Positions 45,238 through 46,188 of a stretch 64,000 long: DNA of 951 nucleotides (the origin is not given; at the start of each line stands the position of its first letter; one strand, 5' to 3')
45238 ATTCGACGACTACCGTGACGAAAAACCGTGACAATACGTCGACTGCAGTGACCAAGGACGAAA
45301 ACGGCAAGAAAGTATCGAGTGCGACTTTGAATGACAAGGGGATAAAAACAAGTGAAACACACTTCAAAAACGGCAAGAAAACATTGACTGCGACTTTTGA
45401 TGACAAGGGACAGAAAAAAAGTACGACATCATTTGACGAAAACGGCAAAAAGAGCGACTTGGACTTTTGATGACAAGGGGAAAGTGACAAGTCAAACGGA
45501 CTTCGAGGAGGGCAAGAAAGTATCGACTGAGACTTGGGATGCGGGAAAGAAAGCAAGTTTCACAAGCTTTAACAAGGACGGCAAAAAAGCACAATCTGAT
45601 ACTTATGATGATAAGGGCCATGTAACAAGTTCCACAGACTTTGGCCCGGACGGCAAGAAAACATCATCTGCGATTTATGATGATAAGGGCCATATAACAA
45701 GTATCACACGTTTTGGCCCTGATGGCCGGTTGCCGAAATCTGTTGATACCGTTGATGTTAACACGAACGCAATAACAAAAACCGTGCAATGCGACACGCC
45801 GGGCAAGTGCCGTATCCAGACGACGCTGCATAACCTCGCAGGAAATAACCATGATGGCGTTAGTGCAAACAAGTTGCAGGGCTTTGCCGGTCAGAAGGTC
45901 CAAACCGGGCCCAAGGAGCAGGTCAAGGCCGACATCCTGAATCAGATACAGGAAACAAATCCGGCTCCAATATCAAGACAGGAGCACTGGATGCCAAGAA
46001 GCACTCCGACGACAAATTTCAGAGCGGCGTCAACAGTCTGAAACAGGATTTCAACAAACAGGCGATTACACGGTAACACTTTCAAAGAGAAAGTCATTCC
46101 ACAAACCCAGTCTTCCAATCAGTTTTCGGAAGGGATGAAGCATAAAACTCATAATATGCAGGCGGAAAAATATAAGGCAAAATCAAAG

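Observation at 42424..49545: Tandem array (~1.9-kb period) of paralogous cassettes encoding secreted ankyrin proteins and secreted beta-hairpin-repeat / Lys-rich proteins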

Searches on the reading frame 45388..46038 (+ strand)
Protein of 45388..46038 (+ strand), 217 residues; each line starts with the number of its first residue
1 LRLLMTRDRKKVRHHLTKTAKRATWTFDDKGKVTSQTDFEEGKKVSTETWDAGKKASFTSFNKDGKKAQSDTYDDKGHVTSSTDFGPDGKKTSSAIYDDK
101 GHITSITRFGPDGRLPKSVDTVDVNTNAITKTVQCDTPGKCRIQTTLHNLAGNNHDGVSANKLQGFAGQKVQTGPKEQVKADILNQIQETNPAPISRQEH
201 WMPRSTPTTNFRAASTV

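Call 6: search_protein_families(library=pfam, proteins=[window:45388-46038:+], max_evalue=0.1)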
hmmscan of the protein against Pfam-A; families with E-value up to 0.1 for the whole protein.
window:45388-46038:+ (217 aa): 2 families
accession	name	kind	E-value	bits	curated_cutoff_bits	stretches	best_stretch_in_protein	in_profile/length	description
PF05593.20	RHS_repeat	-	4.5e-05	24.2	22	1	73-113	1-36/38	RHS Repeat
PF11178.13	DUF2963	-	7.3e-05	22.5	22.6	1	85-132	1-50/52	Protein of unknown function (DUF2963)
